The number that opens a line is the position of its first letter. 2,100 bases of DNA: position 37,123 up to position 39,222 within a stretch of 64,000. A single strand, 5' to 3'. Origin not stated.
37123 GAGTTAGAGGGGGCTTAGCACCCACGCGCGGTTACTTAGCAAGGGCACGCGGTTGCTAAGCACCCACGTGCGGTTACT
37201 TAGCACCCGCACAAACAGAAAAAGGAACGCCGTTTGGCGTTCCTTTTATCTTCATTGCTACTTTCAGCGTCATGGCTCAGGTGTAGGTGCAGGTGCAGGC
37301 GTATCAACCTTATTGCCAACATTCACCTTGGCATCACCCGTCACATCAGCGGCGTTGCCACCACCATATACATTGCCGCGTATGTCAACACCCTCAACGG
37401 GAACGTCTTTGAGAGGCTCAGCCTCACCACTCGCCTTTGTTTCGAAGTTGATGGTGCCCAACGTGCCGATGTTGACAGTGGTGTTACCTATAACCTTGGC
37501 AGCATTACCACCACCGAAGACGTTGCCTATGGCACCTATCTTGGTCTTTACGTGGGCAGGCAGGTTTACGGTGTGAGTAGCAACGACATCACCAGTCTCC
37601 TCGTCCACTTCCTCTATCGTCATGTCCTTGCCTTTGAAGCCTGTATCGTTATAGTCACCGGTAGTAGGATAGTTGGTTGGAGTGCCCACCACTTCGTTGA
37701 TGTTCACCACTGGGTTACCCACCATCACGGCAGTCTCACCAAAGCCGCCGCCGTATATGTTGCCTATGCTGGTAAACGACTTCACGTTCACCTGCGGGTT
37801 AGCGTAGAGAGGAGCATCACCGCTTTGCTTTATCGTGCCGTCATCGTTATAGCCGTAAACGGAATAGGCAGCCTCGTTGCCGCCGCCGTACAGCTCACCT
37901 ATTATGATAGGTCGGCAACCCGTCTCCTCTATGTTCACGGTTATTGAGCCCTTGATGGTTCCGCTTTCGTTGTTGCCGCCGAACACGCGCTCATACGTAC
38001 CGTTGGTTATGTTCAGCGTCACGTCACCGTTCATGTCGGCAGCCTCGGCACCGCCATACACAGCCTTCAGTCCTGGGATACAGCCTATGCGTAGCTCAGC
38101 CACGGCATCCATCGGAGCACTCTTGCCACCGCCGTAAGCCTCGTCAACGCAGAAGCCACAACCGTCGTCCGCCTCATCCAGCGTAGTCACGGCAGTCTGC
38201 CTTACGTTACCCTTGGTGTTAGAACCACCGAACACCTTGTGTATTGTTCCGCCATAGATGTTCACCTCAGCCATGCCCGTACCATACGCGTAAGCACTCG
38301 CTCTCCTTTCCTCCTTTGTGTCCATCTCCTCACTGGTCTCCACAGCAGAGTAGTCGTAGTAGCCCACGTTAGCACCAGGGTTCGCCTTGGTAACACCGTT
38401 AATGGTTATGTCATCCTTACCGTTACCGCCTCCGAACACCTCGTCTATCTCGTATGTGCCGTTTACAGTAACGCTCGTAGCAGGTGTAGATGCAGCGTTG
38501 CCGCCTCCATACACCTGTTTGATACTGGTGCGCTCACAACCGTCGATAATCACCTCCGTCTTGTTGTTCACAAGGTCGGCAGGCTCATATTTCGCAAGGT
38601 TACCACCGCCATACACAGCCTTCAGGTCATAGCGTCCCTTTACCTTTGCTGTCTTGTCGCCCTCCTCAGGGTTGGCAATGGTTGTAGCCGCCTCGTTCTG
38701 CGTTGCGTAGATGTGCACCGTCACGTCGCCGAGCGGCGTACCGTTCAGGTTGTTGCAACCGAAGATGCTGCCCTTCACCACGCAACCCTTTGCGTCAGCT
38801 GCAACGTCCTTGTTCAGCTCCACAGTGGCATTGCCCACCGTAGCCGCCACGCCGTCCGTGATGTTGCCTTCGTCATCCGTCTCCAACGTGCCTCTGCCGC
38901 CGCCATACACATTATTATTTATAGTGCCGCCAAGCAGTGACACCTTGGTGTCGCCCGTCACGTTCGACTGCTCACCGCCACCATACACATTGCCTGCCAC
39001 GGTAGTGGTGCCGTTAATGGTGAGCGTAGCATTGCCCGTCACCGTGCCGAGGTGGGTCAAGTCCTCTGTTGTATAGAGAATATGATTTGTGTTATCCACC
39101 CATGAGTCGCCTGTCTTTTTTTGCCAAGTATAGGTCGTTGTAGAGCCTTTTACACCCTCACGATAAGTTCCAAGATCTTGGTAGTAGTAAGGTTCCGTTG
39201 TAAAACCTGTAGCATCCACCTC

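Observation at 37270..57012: Tandem giant glycine-repeat beta-solenoid proteins with complementary architecture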

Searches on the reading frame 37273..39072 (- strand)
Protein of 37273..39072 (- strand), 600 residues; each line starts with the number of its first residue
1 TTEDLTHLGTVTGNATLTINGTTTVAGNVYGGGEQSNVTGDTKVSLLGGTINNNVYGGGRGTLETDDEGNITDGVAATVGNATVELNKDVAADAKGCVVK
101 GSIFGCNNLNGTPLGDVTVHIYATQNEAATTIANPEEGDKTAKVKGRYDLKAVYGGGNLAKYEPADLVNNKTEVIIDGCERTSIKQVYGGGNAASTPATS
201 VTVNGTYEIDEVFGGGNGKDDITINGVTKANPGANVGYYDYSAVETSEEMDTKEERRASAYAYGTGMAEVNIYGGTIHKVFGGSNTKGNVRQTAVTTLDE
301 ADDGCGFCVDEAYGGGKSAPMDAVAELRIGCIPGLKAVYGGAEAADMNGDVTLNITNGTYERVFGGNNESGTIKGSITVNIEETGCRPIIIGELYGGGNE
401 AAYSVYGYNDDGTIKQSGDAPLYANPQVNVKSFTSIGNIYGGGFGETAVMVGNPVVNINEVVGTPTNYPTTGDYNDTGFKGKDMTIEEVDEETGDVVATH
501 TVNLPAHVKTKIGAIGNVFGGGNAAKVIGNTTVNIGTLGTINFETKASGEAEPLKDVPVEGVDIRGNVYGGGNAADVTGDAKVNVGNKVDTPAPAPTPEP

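Call 93: search_protein_representatives(protein=window:37273-39072:-)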
Query: 600 residues. Proteins with E-value up to 0.001 (for the whole library): 1237; up to 1e-10: 1019; up to 1e-30: 766. The best 150 are listed.
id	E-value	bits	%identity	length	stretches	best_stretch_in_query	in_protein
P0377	0.0e+00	1766.2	50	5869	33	29-589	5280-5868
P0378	0.0e+00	1597.8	48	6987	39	18-588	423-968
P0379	0.0e+00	1592.2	47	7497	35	10-594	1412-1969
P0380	0.0e+00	1538.6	49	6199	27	11-587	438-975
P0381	0.0e+00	1516.7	49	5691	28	37-589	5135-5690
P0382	0.0e+00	1476.6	52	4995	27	37-539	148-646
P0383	0.0e+00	1465.6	47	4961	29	30-540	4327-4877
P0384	0.0e+00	1442.0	47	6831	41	32-591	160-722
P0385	0.0e+00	1379.6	46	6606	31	17-589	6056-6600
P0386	0.0e+00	1352.0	47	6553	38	36-535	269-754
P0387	0.0e+00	1296.8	48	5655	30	26-469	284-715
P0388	0.0e+00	1295.6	50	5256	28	33-588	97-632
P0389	0.0e+00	1237.9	44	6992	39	124-548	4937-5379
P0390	0.0e+00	1230.6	47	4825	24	30-464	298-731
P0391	0.0e+00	1226.1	45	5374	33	6-543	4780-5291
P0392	0.0e+00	1170.7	49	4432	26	76-590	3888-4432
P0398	0.0e+00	1102.4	82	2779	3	1-588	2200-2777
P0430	1.5e-267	905.7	52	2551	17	28-587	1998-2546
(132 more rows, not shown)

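Call 99: find_encoding_contigs(protein=P0430, flank=10000, max_places=2)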
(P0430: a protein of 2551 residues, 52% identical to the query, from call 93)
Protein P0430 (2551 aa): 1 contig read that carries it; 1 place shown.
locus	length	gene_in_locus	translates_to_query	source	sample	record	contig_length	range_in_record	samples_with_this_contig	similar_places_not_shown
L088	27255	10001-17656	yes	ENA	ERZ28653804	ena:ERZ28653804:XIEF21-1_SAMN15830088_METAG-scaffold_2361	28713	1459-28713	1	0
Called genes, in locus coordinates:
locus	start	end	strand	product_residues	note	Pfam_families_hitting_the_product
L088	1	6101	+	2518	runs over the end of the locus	?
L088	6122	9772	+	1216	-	PF05342:Peptidase_M26_N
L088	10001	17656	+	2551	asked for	-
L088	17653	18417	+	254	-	PF17127:DUF5106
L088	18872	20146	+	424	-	PF00438:S-AdoMet_synt_N, PF02772:S-AdoMet_synt_M, PF02773:S-AdoMet_synt_C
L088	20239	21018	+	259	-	PF14093:DUF4271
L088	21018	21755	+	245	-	PF02602:HEM4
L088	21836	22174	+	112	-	PF00825:Ribonuclease_P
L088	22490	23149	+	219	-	PF01026:TatD_DNase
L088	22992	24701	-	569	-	PF22020:RlmL_1st, PF02926:THUMP, PF01170:UPF0020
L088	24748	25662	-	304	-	PF00132:Hexapep (faint)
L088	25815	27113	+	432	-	PF02844:GARS_N, PF01071:GARS_A, PF02843:GARS_C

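Call 100: find_encoding_contigs(protein=P0392, flank=10000, max_places=2)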
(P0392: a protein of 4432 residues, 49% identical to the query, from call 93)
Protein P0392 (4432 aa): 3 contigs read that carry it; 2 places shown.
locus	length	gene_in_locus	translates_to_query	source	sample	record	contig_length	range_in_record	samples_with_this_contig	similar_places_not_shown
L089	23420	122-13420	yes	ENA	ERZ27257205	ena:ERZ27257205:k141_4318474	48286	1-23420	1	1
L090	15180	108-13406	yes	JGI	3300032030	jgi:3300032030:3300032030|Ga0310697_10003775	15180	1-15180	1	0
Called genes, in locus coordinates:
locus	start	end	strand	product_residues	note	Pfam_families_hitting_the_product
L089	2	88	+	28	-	?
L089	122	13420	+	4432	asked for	-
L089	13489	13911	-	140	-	PF04892:VanZ-LLP1 (weak)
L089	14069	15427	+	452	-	PF00209:SNF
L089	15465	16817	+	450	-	PF00209:SNF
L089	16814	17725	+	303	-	PF12836:HHH_3 (weak), PF21687:T2SSK_1st (faint), PF12836:HHH_3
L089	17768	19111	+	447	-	PF01966:HD (weak), PF13286:HD_assoc (weak)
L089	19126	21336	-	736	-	-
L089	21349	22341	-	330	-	PF13444:Acetyltransf_5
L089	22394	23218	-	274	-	PF19576:Acyltransf_2, PF01553:Acyltransferase (faint)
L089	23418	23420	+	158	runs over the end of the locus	PF02381:MraZ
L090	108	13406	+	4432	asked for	-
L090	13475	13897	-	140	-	PF04892:VanZ-LLP1 (weak)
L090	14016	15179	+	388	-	?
